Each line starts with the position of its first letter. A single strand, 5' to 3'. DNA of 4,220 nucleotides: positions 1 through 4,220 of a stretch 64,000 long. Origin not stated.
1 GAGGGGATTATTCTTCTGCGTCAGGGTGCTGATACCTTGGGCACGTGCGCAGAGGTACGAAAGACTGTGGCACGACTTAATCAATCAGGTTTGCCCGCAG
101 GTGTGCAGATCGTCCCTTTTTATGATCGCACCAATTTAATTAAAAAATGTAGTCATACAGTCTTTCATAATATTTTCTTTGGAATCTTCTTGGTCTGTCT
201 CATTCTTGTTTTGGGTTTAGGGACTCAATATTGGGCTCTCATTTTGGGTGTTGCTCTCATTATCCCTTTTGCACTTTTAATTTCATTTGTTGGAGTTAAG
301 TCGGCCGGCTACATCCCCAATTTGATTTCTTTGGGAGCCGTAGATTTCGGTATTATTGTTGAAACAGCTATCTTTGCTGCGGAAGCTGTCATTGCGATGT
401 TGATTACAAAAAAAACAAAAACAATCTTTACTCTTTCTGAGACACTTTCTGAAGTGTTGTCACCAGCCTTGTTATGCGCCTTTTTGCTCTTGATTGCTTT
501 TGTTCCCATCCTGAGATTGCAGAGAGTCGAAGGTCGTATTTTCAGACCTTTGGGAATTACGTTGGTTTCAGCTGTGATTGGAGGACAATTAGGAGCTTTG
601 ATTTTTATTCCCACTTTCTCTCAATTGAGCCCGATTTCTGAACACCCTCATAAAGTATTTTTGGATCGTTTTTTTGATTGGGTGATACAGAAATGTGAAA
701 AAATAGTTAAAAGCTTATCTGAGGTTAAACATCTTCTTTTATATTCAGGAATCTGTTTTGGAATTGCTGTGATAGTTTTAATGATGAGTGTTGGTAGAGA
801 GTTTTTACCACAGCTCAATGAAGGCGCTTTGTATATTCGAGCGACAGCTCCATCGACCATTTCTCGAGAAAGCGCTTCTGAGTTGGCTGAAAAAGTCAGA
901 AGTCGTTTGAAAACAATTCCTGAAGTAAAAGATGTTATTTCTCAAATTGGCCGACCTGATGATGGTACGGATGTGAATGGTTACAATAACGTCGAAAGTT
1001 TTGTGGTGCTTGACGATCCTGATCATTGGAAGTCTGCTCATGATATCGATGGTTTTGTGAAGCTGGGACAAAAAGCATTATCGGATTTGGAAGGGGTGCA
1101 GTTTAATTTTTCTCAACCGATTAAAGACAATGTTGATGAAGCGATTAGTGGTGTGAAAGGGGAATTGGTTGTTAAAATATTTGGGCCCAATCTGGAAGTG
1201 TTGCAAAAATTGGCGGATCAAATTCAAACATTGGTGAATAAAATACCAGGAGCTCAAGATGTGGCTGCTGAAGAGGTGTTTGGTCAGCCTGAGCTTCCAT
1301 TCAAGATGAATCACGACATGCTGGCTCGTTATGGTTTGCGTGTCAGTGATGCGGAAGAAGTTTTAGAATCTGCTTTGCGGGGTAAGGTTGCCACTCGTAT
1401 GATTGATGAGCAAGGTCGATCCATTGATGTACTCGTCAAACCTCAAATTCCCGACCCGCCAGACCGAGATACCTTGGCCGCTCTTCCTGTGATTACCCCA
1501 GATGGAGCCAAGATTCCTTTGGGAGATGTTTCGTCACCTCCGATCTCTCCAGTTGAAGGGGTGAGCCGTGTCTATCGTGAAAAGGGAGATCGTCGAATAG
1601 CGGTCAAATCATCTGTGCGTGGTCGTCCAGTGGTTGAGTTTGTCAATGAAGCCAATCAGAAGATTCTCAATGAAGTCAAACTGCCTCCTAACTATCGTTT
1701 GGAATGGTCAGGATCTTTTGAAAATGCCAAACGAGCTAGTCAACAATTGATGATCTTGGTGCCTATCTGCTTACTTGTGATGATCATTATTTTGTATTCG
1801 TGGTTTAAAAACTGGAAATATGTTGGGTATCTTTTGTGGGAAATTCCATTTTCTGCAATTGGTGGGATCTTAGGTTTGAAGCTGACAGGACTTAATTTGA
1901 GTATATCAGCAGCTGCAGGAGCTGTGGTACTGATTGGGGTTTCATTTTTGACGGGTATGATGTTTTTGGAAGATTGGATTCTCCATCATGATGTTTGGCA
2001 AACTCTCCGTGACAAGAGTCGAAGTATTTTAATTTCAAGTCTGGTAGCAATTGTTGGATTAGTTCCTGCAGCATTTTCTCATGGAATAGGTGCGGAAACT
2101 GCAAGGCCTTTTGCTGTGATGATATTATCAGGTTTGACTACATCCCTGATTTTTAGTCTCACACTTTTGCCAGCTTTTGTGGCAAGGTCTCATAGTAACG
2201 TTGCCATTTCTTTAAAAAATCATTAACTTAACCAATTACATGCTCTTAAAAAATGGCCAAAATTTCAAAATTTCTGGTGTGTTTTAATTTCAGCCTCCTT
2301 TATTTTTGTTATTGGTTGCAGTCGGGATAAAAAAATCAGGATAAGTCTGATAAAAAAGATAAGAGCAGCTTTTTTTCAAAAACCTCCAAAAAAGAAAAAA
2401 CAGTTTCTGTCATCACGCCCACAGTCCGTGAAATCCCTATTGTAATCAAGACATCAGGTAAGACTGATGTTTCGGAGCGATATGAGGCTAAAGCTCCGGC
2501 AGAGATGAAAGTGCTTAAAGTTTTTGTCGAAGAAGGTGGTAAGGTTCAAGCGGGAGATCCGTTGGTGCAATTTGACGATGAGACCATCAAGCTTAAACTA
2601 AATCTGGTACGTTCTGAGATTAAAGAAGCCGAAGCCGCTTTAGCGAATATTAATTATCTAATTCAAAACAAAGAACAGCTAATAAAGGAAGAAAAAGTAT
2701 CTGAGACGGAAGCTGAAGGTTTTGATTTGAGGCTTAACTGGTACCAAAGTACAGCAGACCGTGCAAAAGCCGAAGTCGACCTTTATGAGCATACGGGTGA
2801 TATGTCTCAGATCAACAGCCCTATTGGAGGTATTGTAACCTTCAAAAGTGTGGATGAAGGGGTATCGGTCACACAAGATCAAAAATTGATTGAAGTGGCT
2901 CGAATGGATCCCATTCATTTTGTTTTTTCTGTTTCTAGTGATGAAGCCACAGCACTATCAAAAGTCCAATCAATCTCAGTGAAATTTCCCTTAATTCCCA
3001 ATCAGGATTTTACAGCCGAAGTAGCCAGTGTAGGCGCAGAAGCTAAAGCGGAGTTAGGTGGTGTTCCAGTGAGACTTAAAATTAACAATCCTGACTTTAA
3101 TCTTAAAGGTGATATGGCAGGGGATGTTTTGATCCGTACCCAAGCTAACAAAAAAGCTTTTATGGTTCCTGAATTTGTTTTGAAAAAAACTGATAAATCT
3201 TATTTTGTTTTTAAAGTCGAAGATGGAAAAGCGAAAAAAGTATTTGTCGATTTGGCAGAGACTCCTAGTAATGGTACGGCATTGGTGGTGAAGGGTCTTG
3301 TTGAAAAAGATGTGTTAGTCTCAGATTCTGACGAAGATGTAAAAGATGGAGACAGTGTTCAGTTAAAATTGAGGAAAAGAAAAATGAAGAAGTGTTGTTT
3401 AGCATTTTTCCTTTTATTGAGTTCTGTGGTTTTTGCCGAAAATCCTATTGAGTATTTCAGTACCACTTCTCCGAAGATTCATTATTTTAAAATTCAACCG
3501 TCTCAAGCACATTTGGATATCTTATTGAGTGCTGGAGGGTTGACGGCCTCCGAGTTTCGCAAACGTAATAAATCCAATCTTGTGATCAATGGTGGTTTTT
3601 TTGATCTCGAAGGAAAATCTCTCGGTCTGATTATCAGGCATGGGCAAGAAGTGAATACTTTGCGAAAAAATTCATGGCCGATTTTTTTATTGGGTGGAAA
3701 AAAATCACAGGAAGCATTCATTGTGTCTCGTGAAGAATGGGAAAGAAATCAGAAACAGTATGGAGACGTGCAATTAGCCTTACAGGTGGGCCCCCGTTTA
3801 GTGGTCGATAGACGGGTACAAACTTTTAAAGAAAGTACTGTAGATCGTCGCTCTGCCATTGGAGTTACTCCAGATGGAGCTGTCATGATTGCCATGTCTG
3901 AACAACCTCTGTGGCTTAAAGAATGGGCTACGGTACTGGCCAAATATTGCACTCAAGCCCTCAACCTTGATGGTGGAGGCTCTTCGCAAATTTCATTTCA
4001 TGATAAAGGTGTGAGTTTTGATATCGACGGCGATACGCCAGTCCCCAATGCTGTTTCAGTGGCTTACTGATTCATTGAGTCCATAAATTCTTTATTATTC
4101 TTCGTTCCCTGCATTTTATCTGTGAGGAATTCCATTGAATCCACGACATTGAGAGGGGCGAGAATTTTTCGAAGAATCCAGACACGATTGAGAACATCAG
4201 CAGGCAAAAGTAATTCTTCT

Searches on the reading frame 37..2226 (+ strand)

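Call 66: search_protein_families(library=ncbifam, proteins=[window:37-2226:+], max_evalue=1e-10)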
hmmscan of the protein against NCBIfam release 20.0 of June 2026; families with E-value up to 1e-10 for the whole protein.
window:37-2226:+ (729 aa): 11 families
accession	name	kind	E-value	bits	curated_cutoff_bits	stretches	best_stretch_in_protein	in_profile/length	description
TIGR00914.1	2A0601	subfamily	1.1e-139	467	701.45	1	6-717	308-1034/1051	CusA/CzcA family heavy metal efflux RND transporter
NF033617.1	RND_permease_2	subfamily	8.5e-65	219.3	1250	1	4-713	295-1002/1009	multidrug efflux RND transporter permease subunit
NF000282.2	RND_permease_1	subfamily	8.4e-56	189.5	1250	1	3-714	301-1023/1029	multidrug efflux RND transporter permease subunit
TIGR00915.1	2A0602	subfamily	2.3e-51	174.8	940.35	1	2-714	301-1024/1050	efflux RND transporter permease subunit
NF007798.0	PRK10503.1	equivalog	4.5e-40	137.1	1584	1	3-712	305-1016/1040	MdtB/MuxB family multidrug efflux RND transporter permease subunit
NF007842.1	PRK10555.1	equivalog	3.8e-33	114.4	1854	1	3-715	302-1023/1036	multidrug efflux RND transporter permease AcrD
NF007905.0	PRK10614.1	equivalog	3.8e-32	111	1774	1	3-712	296-1002/1025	multidrug efflux RND transporter permease subunit MdtC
NF011706.2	PRK15127.1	equivalog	1e-30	106.4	2150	1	3-715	302-1026/1049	multidrug efflux RND transporter permease subunit AcrB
NF007133.0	PRK09579.1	equivalog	3.8e-29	100.9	1763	1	5-714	297-998/1017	multidrug efflux RND transporter permease subunit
NF007131.0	PRK09577.1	equivalog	1.7e-21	75.7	1768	1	3-293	301-597/1045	multidrug efflux RND transporter permease subunit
NF000037.1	RND_perm_OqxB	exception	3.6e-19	68.1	2200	1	417-716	728-1032/1050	multidrug efflux RND transporter permease subunit OqxB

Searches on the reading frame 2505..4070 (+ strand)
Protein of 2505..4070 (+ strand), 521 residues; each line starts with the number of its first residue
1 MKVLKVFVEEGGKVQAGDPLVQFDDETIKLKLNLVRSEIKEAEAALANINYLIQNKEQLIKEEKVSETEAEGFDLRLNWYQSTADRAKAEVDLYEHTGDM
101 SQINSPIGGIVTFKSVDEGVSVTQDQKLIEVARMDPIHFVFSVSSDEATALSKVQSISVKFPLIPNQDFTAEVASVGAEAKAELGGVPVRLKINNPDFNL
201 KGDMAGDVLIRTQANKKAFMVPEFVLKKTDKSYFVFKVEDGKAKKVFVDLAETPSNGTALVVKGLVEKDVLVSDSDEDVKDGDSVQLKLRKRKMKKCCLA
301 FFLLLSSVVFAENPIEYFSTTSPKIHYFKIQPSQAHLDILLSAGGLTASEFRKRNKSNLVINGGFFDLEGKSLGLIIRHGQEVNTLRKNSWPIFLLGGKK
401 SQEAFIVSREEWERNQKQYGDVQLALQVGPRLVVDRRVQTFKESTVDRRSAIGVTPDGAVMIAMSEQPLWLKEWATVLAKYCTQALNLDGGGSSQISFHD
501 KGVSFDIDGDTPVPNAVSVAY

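Call 66: search_protein_families(library=ncbifam, proteins=[window:2505-4070:+], max_evalue=1e-10)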
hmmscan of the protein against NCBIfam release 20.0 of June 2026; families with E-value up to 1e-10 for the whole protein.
window:2505-4070:+ (521 aa): 6 families
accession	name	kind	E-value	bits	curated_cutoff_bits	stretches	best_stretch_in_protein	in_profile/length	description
TIGR01730.1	RND_mfp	subfamily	2.5e-43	148.3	94.9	1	2-287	36-321/322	efflux RND transporter periplasmic adaptor subunit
TIGR00999.1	8a0102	subfamily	9.6e-23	80.6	319.3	1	12-267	2-258/271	CzcB/NccB family metal efflux transporter periplasmic adaptor subunit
NF008589.1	PRK11556.1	equivalog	2.1e-15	56.6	391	1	4-286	96-386/392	MdtA/MuxA family multidrug efflux RND transporter periplasmic adaptor subunit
NF007132.1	PRK09578.1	equivalog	8.3e-13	47.8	512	0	7-153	80-228/396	MexX/AxyX family multidrug efflux RND transporter periplasmic adaptor subunit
NF033138.2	RND-peri-MexC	equivalog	2.7e-11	43.3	625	0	3-239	74-323/375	MexC family multidrug efflux RND transporter periplasmic adaptor subunit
NF007362.0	PRK09859.1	equivalog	4.1e-11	42.6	738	1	7-145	76-216/385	multidrug transporter subunit MdtE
